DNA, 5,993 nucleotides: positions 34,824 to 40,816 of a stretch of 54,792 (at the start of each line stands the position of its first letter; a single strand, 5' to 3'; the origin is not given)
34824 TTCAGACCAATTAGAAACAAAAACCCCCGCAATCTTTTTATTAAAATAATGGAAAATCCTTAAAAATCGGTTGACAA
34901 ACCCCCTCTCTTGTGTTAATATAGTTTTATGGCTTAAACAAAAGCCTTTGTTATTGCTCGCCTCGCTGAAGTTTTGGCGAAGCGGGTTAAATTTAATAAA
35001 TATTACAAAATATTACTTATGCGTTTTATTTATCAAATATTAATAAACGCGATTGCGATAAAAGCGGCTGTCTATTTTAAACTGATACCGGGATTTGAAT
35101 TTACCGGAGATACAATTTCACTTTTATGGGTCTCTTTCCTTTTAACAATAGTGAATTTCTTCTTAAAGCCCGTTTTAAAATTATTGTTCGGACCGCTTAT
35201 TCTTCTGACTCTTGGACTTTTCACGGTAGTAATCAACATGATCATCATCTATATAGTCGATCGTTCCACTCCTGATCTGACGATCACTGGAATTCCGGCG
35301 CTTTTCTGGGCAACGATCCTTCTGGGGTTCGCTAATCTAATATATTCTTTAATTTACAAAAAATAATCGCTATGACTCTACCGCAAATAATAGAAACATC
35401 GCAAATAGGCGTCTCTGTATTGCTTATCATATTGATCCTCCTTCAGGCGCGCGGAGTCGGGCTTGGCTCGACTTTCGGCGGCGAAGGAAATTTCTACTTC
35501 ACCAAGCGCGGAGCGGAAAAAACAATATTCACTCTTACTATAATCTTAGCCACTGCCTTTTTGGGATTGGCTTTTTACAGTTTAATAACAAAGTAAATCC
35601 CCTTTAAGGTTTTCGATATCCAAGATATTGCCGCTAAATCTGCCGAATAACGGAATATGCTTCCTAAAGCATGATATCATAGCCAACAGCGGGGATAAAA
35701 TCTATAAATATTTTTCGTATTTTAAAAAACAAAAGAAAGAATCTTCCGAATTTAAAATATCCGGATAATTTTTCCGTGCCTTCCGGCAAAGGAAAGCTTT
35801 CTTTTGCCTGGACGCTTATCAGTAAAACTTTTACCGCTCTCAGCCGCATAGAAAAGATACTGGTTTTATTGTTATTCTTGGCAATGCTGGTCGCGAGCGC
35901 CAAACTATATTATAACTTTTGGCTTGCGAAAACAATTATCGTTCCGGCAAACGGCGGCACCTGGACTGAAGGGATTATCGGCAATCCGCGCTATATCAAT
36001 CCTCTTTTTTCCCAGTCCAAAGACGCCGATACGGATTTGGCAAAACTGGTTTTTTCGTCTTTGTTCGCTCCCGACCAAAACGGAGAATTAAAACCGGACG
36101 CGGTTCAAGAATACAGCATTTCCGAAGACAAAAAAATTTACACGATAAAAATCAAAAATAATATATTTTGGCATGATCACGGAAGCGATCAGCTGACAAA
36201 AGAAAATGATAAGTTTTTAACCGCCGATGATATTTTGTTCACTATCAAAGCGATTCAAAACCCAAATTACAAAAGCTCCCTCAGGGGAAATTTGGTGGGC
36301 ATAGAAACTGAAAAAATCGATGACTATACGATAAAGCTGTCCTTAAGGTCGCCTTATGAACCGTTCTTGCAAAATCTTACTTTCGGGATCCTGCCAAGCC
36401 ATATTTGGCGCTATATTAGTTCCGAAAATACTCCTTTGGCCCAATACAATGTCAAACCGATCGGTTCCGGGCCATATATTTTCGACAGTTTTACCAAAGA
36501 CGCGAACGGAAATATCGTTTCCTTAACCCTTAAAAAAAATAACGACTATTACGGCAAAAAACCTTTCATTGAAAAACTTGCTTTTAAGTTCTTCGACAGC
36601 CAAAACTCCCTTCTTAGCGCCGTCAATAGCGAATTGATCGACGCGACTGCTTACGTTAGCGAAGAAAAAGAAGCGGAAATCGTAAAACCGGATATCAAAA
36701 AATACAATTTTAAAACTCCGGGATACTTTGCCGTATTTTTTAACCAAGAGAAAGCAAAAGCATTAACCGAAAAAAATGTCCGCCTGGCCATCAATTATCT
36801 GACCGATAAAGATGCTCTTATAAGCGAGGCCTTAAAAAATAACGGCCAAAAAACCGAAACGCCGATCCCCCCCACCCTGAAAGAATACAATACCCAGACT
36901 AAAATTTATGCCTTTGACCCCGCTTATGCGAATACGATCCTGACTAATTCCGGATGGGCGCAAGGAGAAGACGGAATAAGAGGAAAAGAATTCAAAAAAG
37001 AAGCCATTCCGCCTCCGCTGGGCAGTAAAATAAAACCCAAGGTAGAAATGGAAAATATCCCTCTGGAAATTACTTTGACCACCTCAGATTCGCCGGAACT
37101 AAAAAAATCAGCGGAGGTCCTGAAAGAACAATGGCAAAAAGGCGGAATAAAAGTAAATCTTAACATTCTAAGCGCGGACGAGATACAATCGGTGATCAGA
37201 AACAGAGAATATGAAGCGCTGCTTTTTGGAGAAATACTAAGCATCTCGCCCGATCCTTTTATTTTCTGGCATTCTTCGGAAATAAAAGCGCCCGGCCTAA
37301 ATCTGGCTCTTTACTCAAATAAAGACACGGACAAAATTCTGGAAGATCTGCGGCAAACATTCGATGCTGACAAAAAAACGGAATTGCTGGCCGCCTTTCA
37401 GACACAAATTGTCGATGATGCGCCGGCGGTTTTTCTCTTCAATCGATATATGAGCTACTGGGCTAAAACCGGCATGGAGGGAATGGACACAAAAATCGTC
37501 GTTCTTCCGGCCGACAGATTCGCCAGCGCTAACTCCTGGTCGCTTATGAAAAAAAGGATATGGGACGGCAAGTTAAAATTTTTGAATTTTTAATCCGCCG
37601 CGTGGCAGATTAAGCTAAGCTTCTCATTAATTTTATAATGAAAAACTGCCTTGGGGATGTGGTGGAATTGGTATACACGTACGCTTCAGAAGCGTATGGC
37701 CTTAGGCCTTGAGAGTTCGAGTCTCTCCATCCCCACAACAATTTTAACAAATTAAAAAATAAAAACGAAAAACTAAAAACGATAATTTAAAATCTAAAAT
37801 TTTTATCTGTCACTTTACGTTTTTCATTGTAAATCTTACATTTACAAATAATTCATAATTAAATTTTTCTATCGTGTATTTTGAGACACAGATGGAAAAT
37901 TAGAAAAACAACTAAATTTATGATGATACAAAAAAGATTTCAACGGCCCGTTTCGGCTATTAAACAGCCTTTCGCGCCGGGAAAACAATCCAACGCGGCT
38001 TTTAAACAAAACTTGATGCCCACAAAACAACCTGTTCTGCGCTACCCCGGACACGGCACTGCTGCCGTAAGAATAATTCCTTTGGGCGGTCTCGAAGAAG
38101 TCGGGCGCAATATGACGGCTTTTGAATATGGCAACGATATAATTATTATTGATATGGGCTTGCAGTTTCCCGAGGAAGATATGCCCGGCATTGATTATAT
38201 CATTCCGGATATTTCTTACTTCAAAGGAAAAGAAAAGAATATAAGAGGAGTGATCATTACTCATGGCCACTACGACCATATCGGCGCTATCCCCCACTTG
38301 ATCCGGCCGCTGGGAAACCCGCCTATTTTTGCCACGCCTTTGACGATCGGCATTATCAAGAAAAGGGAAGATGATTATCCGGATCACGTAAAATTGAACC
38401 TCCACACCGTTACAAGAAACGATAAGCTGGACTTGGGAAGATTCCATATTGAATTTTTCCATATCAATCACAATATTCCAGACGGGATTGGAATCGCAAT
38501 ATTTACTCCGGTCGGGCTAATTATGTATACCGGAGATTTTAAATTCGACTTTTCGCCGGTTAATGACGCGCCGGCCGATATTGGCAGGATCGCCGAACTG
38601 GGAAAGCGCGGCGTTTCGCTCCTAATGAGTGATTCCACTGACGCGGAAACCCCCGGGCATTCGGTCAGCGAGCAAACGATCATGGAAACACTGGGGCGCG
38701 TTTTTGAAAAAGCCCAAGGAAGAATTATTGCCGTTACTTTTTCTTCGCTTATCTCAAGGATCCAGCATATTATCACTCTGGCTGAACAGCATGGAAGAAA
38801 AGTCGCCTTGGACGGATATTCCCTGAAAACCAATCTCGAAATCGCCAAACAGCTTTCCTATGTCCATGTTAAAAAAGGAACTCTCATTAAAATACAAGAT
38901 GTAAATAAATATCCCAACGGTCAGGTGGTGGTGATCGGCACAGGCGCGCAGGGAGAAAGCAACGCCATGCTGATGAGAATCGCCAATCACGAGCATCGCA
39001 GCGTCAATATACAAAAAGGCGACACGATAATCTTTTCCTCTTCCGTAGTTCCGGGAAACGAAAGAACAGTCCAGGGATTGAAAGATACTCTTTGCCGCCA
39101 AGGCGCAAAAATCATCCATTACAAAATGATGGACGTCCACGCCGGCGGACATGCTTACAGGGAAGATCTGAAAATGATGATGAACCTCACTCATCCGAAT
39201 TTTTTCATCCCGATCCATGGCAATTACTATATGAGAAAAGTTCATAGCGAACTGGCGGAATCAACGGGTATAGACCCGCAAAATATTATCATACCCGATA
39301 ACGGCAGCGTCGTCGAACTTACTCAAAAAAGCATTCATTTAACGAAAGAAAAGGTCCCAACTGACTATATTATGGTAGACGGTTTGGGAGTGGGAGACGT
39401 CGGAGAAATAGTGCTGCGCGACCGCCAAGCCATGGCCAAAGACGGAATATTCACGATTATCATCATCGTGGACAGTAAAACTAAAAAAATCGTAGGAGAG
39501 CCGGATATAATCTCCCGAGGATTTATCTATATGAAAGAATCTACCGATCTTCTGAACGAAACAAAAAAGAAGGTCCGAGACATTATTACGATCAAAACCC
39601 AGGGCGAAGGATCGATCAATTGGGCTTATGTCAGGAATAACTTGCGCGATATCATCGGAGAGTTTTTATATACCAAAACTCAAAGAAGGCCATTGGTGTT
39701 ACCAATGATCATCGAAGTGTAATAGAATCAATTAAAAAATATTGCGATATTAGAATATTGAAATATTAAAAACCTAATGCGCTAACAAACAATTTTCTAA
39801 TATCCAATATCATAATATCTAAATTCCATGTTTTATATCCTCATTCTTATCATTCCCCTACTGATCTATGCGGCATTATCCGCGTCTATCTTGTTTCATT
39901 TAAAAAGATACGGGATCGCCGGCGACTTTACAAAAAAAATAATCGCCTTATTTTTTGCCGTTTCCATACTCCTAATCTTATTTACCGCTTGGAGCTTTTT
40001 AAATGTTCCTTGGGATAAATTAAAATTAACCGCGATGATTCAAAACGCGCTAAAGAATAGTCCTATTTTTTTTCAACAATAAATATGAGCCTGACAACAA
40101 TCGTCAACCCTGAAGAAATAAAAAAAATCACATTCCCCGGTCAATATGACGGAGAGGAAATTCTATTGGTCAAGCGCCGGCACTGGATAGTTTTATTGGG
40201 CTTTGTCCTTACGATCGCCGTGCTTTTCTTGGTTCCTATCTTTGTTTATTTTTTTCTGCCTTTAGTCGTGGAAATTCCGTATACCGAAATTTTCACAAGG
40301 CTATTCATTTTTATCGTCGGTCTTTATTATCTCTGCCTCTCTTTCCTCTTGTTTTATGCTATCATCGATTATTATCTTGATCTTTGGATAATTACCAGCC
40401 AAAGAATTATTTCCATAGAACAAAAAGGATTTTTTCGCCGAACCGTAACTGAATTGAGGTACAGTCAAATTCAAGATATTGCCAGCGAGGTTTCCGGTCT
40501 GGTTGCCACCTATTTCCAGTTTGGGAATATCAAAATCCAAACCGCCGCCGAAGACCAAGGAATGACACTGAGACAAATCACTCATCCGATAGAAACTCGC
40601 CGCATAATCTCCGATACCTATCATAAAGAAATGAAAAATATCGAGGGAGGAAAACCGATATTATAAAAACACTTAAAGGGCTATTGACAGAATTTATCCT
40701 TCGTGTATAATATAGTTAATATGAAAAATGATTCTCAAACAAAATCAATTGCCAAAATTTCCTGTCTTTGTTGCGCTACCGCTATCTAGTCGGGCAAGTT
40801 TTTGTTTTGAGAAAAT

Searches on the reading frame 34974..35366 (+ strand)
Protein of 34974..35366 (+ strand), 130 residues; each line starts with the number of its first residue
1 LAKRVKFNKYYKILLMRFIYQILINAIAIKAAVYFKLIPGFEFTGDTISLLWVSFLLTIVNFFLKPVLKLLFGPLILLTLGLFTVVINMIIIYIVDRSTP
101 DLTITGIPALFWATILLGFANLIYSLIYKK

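Call 26: search_protein_families(library=pfam, proteins=[window:34974-35366:+], max_evalue=0.001)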
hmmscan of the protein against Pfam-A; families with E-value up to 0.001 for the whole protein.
window:34974-35366:+ (130 aa): 1 family
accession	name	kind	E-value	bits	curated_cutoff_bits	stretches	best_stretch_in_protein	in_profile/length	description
PF04020.18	Phage_holin_4_2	-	1.1e-20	74.6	28.8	1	16-123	1-105/105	Mycobacterial 4 TMS phage holin, superfamily IV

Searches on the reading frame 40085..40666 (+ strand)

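Call 27: search_protein_families(library=pfam, proteins=[window:40085-40666:+], max_evalue=0.001)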
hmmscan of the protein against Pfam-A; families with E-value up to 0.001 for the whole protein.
window:40085-40666:+ (193 aa): 2 families
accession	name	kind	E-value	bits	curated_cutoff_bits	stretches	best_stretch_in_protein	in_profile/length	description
PF03703.20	bPH_2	-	2.9e-05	24.7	22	1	102-174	7-77/78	Bacterial PH domain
PF14470.12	bPH_3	-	3.9e-05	24.5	23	1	90-145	11-63/95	Bacterial PH domain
